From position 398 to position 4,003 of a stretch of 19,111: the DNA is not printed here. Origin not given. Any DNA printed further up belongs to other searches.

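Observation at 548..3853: M60-like zinc metallopeptidase inside a Sus-like locus carries a T9SS C-terminal sorting domain instead of a lipoprotein anchor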

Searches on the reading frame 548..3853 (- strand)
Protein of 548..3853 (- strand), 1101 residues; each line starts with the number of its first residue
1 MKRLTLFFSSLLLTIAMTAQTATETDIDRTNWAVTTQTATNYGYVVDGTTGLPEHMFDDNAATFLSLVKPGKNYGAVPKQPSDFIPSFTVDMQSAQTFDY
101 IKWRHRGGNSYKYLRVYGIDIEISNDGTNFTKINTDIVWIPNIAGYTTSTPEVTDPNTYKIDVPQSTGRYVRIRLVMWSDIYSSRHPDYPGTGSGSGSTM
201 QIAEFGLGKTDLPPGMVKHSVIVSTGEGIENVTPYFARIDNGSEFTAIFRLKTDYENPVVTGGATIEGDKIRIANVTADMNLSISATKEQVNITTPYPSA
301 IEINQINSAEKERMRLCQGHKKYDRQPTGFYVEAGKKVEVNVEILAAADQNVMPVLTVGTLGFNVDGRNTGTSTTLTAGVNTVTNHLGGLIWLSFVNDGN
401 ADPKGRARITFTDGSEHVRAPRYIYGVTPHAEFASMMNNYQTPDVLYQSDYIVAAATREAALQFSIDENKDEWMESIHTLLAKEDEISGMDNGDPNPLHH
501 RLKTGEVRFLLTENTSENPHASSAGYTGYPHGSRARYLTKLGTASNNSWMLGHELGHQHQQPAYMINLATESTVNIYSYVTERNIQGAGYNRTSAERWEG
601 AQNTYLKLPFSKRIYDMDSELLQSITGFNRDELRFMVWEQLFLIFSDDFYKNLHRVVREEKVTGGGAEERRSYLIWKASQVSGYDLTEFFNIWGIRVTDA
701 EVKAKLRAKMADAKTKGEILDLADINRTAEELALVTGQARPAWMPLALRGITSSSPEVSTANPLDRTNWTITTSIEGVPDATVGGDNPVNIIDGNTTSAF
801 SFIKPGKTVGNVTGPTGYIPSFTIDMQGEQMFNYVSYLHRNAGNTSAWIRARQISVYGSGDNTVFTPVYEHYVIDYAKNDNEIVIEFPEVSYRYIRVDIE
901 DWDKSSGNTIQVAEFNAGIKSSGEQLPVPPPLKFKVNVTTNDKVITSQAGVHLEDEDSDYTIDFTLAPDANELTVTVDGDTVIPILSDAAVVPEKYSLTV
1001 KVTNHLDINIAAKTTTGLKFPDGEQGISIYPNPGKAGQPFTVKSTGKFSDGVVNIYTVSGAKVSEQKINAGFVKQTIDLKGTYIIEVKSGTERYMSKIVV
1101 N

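Call 5: search_protein_families(library=pfam, proteins=[window:548-3853:-], max_evalue=0.01)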
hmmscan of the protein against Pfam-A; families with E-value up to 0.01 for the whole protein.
window:548-3853:- (1101 aa): 5 families
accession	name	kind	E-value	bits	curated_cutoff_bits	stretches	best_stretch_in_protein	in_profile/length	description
PF13402.12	Peptidase_M60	-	2.3e-34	119.7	25.8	1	418-694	3-275/275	Peptidase M60, enhancin and enhancin-like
PF00754.31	F5_F8_type_C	-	8.6e-21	74.8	28.2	2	787-906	13-119/127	F5/8 type C domain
PF22633.2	F5_F8_type_C_2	-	1.4e-13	51.7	27.8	2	82-173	16-91/91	NedA-like, galactose-binding domain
PF17291.7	M60-like_N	-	1.5e-07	31.9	23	1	307-401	1-98/106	N-terminal domain of M60-like peptidases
PF18962.6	Por_Secre_tail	-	5.6e-06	27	27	1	1029-1100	1-75/75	Secretion system C-terminal sorting domain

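Call 6: search_protein_families(library=ncbifam, proteins=[window:548-3853:-], max_evalue=0.01)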
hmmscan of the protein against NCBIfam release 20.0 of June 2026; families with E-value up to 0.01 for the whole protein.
window:548-3853:- (1101 aa): 4 families
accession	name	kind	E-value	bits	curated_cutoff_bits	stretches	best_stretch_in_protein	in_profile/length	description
TIGR04183.1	Por_Secre_tail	domain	3.4e-08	33.4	23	1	1029-1101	1-72/72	T9SS type A sorting domain-containing protein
NF037974.1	SslE_AcfD_Zn_LP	subfamily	7.8e-06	24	800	1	525-581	1167-1226/1403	SslE/AcfD family lipoprotein zinc metalloprotease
NF038322.1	ImpA_fam_HExGH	subfamily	0.00011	20.6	250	0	548-585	645-685/885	ImpA family metalloprotease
NF050177.1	TapA_OM_Porphy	equivalog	0.0091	14.8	500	0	1024-1100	468-543/544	TapA/TapC family T9SS-dependent outer membrane protein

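Call 7: find_encoding_contigs(protein=window:548-3853:-, flank=10000, max_places=6)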
Protein window:548-3853:- (1101 aa): no gene with exactly this product is on record in the collection.

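Call 8: find_homologous_proteins(query=window:551-3853:-)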
Query window:551-3853:- (1101 aa): 72 proteins with E <= 0.001 among 8000 candidates.
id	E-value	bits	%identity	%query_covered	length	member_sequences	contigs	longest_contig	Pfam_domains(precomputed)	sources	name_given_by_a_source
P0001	0.0e+0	2517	100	100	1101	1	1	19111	PF00754.32,PF13402.13,PF22633.4,PF18962.8,PF17291.8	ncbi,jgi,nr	ncbi:MAG: M60 family metallopeptidase [Dysgonamonadaceae bacterium]|jgi:hypothetical protein|nr:M60 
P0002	0.0e+0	1946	78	100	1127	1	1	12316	PF00754.32,PF13402.13,PF22633.4,PF18962.8,PF17291.8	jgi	jgi:hypothetical protein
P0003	0.0e+0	1927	77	99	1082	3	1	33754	PF00754.32,PF13402.13,PF22633.4,PF18962.8,PF17291.8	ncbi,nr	ncbi:hypothetical protein FACS1894177_02270 [Bacteroidia bacterium]|nr:hypothetical protein FACS1894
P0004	0.0e+0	1820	71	99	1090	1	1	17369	PF00754.32,PF13402.13,PF22633.4,PF17291.8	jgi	jgi:hypothetical protein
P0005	0.0e+0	1396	69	67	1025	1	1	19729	PF00754.32,PF13402.13,PF22633.4,PF17291.8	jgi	jgi:hypothetical protein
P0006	0.0e+0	1274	81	59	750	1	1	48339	PF00754.32,PF13402.13,PF22633.4,PF18962.8,PF17291.8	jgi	jgi:hypothetical protein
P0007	0.0e+0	1259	68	73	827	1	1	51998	PF00754.32,PF13402.13,PF22633.4,PF17291.8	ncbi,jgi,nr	ncbi:MAG: M60 family metallopeptidase [Dysgonamonadaceae bacterium]|jgi:hypothetical protein|nr:M60 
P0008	0.0e+0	1226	66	74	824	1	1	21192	PF00754.32,PF13402.13,PF22633.4,PF18962.8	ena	-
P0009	0.0e+0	1224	67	73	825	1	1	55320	PF00754.32,PF13402.13,PF18962.8,PF17291.8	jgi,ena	-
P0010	0.0e+0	1216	67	74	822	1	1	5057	PF00754.32,PF13402.13,PF18962.8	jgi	jgi:hypothetical protein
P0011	0.0e+0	1210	67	73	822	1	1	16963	PF00754.32,PF13402.13,PF17291.8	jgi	jgi:hypothetical protein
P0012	0.0e+0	1209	70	70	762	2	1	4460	PF00754.32,PF13402.13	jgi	jgi:hypothetical protein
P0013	0.0e+0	1197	65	74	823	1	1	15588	PF00754.32,PF13402.13,PF22633.4,PF18962.8,PF17291.8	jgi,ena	-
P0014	0.0e+0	1194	67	73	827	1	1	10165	PF00754.32,PF13402.13,PF18962.8,PF17291.8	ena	-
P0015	0.0e+0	1183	65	74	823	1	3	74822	PF00754.32,PF13402.13,PF18962.8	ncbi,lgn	ncbi:MAG: M60 family metallopeptidase [Paludibacteraceae bacterium]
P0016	0.0e+0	1178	63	74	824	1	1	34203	PF00754.32,PF13402.13,PF18962.8,PF17291.8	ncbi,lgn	ncbi:MAG: M60 family metallopeptidase [Paludibacteraceae bacterium]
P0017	0.0e+0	1160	62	76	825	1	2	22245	PF00754.32,PF13402.13,PF22633.4,PF18962.8,PF17291.8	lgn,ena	-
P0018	0.0e+0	1159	64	74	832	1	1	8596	PF00754.32,PF13402.13,PF22633.4,PF17291.8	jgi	jgi:hypothetical protein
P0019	0.0e+0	1159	63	73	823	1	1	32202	PF00754.32,PF13402.13,PF18962.8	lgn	-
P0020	0.0e+0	1147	64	73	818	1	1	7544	PF00754.32,PF13402.13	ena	-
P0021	0.0e+0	1140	63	73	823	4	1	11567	PF00754.32,PF13402.13,PF18962.8,PF17291.8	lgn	-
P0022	0.0e+0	1140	63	73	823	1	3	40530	PF00754.32,PF13402.13,PF18962.8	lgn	-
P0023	0.0e+0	1120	62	74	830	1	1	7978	PF00754.32,PF13402.13,PF22633.4,PF17291.8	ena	-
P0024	0.0e+0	1113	61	74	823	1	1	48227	PF00754.32,PF13402.13,PF18962.8,PF17291.8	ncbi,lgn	-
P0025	0.0e+0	1109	61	74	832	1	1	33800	PF00754.32,PF13402.13,PF18962.8,PF17291.8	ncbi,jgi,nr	ncbi:MAG: M60 family metallopeptidase [Dysgonamonadaceae bacterium]|jgi:hypothetical protein|nr:M60 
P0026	0.0e+0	1084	60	73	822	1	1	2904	PF00754.32,PF13402.13,PF18962.8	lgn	-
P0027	0.0e+0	1080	60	73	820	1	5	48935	PF00754.32,PF13402.13,PF22633.4,PF18962.8,PF17291.8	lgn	-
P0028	0.0e+0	1076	62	73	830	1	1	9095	PF00754.32,PF13402.13,PF22633.4,PF17291.8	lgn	-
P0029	0.0e+0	1073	71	59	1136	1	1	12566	PF00754.32,PF13402.13,PF07470.20,PF17291.8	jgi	jgi:rhamnogalacturonyl hydrolase YesR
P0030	0.0e+0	1072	60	74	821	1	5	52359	PF00754.32,PF13402.13,PF22633.4,PF18962.8,PF17291.8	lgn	-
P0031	0.0e+0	1070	60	74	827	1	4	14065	PF00754.32,PF13402.13,PF18962.8,PF17291.8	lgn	-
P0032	0.0e+0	1067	59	74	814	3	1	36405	PF00754.32,PF13402.13,PF17291.8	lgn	-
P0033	0.0e+0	1067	68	59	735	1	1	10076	PF00754.32,PF13402.13,PF18962.8,PF17291.8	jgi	jgi:hypothetical protein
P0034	0.0e+0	1061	60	73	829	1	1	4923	PF00754.32,PF13402.13,PF22633.4,PF18962.8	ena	-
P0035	0.0e+0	1049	59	74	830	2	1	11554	PF00754.32,PF13402.13,PF18962.8,PF17291.8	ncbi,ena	-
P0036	0.0e+0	1032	57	74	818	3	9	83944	PF00754.32,PF13402.13,PF22633.4,PF18962.8,PF17291.8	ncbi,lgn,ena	-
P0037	4.2e-298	1010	57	74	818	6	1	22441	PF00754.32,PF13402.13,PF18962.8,PF17291.8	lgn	-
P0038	7.4e-297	1006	57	73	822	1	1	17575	PF00754.32,PF13402.13,PF18962.8,PF17291.8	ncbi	-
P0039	1.1e-292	992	58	68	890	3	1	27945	PF00754.32,PF13402.13,PF18962.8,PF17291.8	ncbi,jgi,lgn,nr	ncbi:MAG: M60 family metallopeptidase [Bacteroidales bacterium]|jgi:hypothetical protein|nr:M60 fami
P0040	4.1e-287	974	56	73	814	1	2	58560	PF00754.32,PF13402.13,PF18962.8,PF17291.8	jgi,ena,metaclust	metaclust:\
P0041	4.4e-285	967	63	61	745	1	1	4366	PF00754.32,PF13402.13,PF18962.8,PF17291.8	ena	-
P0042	2.3e-282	958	57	69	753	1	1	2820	PF00754.32,PF13402.13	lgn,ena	-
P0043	5.6e-281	953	66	57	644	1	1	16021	PF00754.32,PF13402.13,PF17291.8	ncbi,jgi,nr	ncbi:MAG: M60 family metallopeptidase [Prevotellaceae bacterium]|jgi:hypothetical protein|nr:M60 fam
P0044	2.9e-278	944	54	74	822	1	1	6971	PF00754.32,PF13402.13,PF22633.4,PF18962.8,PF17291.8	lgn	-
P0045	1.1e-274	933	55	70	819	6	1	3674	PF00754.32,PF13402.13,PF17291.8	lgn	-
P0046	4.2e-262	891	61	57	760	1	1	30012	PF00754.32,PF13402.13,PF18962.8,PF17291.8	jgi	jgi:hypothetical protein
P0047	7.4e-262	890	52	72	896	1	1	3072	PF00754.32,PF13402.13,PF17291.8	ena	-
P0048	4.9e-260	884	51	74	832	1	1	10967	PF00754.32,PF13402.13,PF18962.8,PF17291.8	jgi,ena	-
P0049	9.2e-259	880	59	60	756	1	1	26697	PF00754.32,PF13402.13,PF18962.8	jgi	jgi:hypothetical protein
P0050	5.6e-257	874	60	58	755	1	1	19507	PF00754.32,PF13402.13,PF18962.8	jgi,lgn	jgi:hypothetical protein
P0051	2.7e-254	865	52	71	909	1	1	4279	PF00754.32,PF13402.13,PF18962.8,PF17291.8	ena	-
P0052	4.6e-254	864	58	62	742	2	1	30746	PF00754.32,PF13402.13,PF18962.8,PF17291.8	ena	-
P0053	7.6e-253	860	59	60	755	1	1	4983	PF00754.32,PF13402.13,PF18962.8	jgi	jgi:hypothetical protein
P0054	6.9e-248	844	61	57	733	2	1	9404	PF00754.32,PF13402.13,PF17291.8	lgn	-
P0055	1.2e-247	843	60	58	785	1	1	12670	PF00754.32,PF13402.13,PF17291.8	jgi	jgi:hypothetical protein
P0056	5.4e-247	841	52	69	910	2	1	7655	PF00754.32,PF13402.13,PF18962.8,PF17291.8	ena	-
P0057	9.9e-234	797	57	58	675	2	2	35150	PF00754.32,PF13402.13,PF17291.8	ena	-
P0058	1.4e-232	793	54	58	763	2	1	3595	PF00754.32,PF13402.13,PF17291.8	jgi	jgi:hypothetical protein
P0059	2.7e-231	789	54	59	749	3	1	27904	PF13402.13,PF18962.8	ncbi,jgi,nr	ncbi:MAG: M60 family metallopeptidase [Candidatus Symbiothrix sp.]|jgi:hypothetical protein|nr:M60 f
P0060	1.2e-229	783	57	57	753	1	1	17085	PF00754.32,PF13402.13,PF17291.8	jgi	-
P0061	2.7e-203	696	52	57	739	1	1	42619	PF00754.32,PF13402.13,PF18962.8,PF17291.8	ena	-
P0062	2.2e-194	667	47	69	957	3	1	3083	PF00754.32,PF13402.13,PF22633.4,PF18962.8,PF17291.8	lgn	-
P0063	3.6e-190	653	46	65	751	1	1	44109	PF13402.13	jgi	jgi:hypothetical protein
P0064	3.0e-178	613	58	44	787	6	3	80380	PF09603.16,PF13402.13,PF18962.8,PF17291.8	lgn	-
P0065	4.4e-175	603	58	42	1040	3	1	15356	PF09603.16,PF13402.13,PF18962.8,PF17291.8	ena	-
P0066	4.8e-169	583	55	45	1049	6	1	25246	PF09603.16,PF13402.13,PF18962.8,PF17291.8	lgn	-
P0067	2.5e-166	574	57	43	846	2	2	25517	PF09603.16,PF13402.13,PF18962.8,PF17291.8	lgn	-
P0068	9.6e-134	466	47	43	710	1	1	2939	PF13402.13,PF17291.8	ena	-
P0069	9.2e-97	343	41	42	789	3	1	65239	PF09603.16,PF13402.13,PF17291.8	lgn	-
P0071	3.5e-54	202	51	19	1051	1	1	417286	PF00754.32,PF22633.4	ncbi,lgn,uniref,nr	ncbi:MAG: hypothetical protein EZS26_000312 [Candidatus Ordinivivax streblomastigis]|uniref:F5/8 typ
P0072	5.0e-52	195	54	17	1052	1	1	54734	PF00754.32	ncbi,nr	ncbi:hypothetical protein FACS1894176_00120 [Bacteroidia bacterium]|nr:hypothetical protein FACS1894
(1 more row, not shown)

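Call 12: find_encoding_contigs(protein=P0003, flank=10000, max_places=2)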
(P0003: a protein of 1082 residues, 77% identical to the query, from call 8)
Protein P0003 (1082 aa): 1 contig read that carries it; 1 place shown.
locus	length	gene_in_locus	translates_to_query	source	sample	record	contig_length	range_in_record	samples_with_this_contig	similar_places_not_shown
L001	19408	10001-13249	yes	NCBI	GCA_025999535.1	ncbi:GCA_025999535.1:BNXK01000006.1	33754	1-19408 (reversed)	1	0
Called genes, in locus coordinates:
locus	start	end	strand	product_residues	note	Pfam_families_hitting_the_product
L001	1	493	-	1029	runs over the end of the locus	PF13715:CarbopepD_reg_2, PF07715:Plug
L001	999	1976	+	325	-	PF00144:Beta-lactamase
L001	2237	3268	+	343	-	PF07470:Glyco_hydro_88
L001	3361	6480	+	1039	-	PF13620:CarboxypepD_reg, PF13715:CarbopepD_reg_2, PF07715:Plug, PF00593:TonB_dep_Rec_b-barrel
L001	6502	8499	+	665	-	PF07980:SusD_RagB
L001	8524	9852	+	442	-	PF02368:Big_2 (weak)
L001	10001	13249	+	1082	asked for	PF00754:F5_F8_type_C (weak), PF17291:M60-like_N (weak), PF13402:Peptidase_M60, PF00754:F5_F8_type_C, PF22633:F5_F8_type_C_2 (weak), PF18962:Por_Secre_tail (faint)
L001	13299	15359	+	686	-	PF02837:Glyco_hydro_2_N, PF22666:Glyco_hydro_2_N2, PF00703:Glyco_hydro_2, PF02836:Glyco_hydro_2_C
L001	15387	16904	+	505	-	PF01120:Alpha_L_fucos, PF14871:GHL6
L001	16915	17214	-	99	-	-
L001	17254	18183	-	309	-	PF07728:AAA_5 (faint), PF05496:RuvB_N (weak), PF00004:AAA, PF13173:AAA_14 (weak), PF17862:AAA_lid_3 (weak)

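Call 13: find_encoding_contigs(protein=P0029, flank=10000, max_places=2)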
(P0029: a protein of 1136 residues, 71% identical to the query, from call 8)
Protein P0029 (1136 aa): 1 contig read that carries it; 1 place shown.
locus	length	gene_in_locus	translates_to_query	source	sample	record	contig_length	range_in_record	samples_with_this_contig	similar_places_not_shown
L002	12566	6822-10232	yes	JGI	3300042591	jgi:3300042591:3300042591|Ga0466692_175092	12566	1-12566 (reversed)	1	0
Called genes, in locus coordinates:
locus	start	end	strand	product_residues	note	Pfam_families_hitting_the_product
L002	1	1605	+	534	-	?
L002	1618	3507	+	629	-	PF14322:SusD-like_3, PF07980:SusD_RagB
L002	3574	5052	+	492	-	PF02368:Big_2 (faint), PF00754:F5_F8_type_C (weak)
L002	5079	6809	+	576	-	-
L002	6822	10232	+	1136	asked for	PF17291:M60-like_N (weak), PF13402:Peptidase_M60, PF00754:F5_F8_type_C, PF07470:Glyco_hydro_88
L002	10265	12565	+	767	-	?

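Call 14: find_encoding_contigs(protein=P0015, flank=10000, max_places=2)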
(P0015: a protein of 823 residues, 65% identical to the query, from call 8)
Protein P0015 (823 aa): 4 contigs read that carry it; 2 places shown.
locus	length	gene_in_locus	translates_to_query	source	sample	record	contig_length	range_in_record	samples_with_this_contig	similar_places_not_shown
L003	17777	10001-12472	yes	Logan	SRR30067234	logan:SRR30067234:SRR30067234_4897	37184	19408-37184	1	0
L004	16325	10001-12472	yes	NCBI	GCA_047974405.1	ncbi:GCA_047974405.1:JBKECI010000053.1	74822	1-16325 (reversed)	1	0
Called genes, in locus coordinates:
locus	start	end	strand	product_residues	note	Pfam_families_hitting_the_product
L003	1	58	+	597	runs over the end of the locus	PF14322:SusD-like_3, PF07980:SusD_RagB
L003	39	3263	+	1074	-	PF13620:CarboxypepD_reg (weak), PF13715:CarbopepD_reg_2, PF07715:Plug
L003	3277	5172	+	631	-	PF14322:SusD-like_3, PF07980:SusD_RagB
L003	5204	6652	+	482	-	PF02368:Big_2 (faint), PF00754:F5_F8_type_C, PF22633:F5_F8_type_C_2 (weak)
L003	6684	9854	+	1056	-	-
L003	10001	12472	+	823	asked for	PF13402:Peptidase_M60, PF00754:F5_F8_type_C, PF18962:Por_Secre_tail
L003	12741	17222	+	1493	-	PF08124:Lyase_8_N, PF02278:Lyase_8, PF02884:Lyase_8_C, PF18962:Por_Secre_tail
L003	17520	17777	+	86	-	?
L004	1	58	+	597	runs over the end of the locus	PF14322:SusD-like_3, PF07980:SusD_RagB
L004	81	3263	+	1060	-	PF13620:CarboxypepD_reg, PF13715:CarbopepD_reg_2, PF07715:Plug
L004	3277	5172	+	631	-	PF14322:SusD-like_3, PF07980:SusD_RagB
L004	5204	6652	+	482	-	PF02368:Big_2 (faint), PF00754:F5_F8_type_C, PF22633:F5_F8_type_C_2 (weak)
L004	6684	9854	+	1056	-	-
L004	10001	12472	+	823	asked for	PF13402:Peptidase_M60, PF00754:F5_F8_type_C, PF18962:Por_Secre_tail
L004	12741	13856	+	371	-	PF15892:BNR_4 (weak)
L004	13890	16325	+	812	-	PF02368:Big_2 (weak), PF08124:Lyase_8_N, PF02278:Lyase_8, PF02884:Lyase_8_C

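Call 23: search_solved_structures(query=window:551-3853:-, max_evalue=0.01)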
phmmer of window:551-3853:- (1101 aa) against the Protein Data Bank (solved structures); distinct sequences matched with E-value up to 0.01: 4.
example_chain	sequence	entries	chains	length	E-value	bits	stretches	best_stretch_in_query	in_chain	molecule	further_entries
4fca_A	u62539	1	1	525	6.7e-15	57.4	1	324-706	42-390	Conserved domain protein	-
5ev7_A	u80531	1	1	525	1.7e-14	56.1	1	324-706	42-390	Conserved domain protein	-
5kd5_A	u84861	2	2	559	0.00031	22.1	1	542-695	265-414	Metallopeptidase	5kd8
5kdn_A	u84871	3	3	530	0.00046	21.5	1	544-706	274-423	F5/8 type C domain protein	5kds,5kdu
